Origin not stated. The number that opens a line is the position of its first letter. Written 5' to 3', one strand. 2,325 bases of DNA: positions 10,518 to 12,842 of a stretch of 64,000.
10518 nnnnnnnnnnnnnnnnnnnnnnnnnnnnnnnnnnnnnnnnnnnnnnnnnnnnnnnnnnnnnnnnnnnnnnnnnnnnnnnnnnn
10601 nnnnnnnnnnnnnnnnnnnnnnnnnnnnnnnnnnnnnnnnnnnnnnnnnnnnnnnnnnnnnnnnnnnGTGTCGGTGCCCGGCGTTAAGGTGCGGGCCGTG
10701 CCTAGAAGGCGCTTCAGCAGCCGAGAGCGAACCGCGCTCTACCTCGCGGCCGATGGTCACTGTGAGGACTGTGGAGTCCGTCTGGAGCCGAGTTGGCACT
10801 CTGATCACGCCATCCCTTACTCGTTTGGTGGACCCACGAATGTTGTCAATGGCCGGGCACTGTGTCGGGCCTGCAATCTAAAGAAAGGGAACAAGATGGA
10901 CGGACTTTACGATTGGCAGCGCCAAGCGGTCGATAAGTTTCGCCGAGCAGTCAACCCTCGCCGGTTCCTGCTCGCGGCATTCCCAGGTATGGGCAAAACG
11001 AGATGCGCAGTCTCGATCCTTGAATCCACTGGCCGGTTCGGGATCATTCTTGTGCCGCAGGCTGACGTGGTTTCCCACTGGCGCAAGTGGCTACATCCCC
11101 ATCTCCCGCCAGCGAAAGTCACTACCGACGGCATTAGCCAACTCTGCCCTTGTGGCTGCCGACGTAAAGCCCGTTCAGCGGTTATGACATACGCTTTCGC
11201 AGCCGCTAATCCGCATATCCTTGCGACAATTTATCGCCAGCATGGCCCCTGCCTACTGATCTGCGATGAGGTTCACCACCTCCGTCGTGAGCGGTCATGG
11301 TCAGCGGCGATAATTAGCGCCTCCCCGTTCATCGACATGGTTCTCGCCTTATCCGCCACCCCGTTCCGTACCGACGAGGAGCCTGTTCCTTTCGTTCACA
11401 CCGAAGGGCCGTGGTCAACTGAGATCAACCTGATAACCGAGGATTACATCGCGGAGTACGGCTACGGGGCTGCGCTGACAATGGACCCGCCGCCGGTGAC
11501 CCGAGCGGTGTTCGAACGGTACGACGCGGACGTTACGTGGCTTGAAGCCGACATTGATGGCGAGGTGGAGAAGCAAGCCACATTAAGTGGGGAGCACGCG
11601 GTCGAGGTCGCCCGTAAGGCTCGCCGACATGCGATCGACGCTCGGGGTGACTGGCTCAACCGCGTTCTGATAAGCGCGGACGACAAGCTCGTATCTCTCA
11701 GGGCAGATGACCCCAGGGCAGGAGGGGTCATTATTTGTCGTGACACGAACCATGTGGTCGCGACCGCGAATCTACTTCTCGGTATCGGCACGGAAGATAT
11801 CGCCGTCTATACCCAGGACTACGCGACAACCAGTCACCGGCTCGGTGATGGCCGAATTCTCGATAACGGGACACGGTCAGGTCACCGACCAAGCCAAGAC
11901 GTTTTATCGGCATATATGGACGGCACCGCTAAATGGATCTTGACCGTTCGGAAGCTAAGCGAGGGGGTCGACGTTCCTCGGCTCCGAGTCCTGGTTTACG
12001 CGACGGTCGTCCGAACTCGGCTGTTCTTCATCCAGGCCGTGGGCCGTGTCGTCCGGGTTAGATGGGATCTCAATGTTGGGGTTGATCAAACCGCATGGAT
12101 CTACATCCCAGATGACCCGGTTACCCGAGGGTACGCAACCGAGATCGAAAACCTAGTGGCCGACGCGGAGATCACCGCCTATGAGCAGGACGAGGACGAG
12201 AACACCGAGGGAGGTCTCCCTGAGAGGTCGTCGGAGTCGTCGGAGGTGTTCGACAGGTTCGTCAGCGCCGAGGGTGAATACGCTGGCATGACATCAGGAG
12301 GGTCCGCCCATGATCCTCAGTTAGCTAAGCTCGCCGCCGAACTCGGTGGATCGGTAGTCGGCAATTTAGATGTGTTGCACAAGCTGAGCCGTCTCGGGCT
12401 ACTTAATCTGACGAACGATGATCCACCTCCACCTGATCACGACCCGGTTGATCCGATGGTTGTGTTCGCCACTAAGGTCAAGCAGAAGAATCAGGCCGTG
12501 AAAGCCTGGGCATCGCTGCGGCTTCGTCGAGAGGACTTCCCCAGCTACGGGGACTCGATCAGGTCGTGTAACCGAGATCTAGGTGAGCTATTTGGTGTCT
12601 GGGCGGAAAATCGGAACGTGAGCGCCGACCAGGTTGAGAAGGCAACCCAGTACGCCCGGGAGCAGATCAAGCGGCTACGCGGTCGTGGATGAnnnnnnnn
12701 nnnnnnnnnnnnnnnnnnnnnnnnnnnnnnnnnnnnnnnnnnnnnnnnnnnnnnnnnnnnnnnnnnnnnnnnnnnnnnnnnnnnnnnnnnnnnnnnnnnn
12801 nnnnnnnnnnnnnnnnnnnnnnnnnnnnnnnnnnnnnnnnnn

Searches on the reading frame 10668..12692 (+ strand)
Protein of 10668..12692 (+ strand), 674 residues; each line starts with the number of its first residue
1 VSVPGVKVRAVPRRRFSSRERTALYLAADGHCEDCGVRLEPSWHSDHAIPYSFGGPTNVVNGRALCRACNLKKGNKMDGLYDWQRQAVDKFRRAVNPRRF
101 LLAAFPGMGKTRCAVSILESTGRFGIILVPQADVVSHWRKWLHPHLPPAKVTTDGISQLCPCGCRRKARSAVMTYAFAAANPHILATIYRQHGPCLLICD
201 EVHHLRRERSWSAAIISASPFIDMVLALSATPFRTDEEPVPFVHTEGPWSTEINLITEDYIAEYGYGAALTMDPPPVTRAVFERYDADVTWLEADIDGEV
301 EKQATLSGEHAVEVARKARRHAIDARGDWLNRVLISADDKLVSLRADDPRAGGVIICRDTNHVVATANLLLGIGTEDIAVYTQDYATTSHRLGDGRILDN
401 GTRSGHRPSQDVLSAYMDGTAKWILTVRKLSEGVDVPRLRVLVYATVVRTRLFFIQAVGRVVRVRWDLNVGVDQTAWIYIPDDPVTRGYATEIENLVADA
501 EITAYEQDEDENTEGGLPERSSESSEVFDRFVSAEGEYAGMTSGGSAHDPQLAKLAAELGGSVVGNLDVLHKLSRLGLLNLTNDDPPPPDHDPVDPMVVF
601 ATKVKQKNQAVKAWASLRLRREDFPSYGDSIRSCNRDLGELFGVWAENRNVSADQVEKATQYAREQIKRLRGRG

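Call 43: search_protein_families(library=phrogs, proteins=[window:10668-12692:+], max_evalue=0.001)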
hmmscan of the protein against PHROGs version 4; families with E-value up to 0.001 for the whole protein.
window:10668-12692:+ (674 aa): 16 families
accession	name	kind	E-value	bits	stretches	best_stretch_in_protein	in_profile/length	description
phrog_16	-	DNA, RNA and nucleotide metabolism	8.4e-24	84.8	1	72-489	265-606/986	DNA helicase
phrog_62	-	DNA, RNA and nucleotide metabolism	2.1e-12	46.4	1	73-234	690-851/1881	DNA helicase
phrog_2118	-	DNA, RNA and nucleotide metabolism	7.4e-11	43.1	1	13-93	160-239/301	HNH endonuclease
phrog_1035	-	DNA, RNA and nucleotide metabolism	5.7e-07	30.7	1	20-83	150-220/271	endonuclease VII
phrog_589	-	DNA, RNA and nucleotide metabolism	1e-06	29.6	1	21-76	83-141/179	HNH endonuclease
phrog_16726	-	DNA, RNA and nucleotide metabolism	1.3e-06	29.4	1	18-78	82-145/308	HNH endonuclease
phrog_338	-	DNA, RNA and nucleotide metabolism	2.1e-06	28.3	1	12-78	193-264/340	HNH endonuclease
phrog_144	-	DNA, RNA and nucleotide metabolism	1.1e-05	26.2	1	20-83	75-142/175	HNH endonuclease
phrog_2214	-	DNA, RNA and nucleotide metabolism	1.9e-05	24.9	1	18-90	182-251/429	HNH endonuclease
phrog_6050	-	DNA, RNA and nucleotide metabolism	3.3e-05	23.9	1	19-77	301-361/402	HNH endonuclease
phrog_1271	-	DNA, RNA and nucleotide metabolism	5.7e-05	23.6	1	28-80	264-322/361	HNH endonuclease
phrog_16694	-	unknown function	7.7e-05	21.8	0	424-469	620-665/1010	-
phrog_333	-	DNA, RNA and nucleotide metabolism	8.7e-05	23.7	1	20-89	24-93/138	HNH endonuclease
phrog_5718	-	DNA, RNA and nucleotide metabolism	0.0002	21.5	1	13-86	111-186/394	HNH endonuclease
phrog_7785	-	DNA, RNA and nucleotide metabolism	0.00061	20.8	0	6-79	46-118/147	HNH endonuclease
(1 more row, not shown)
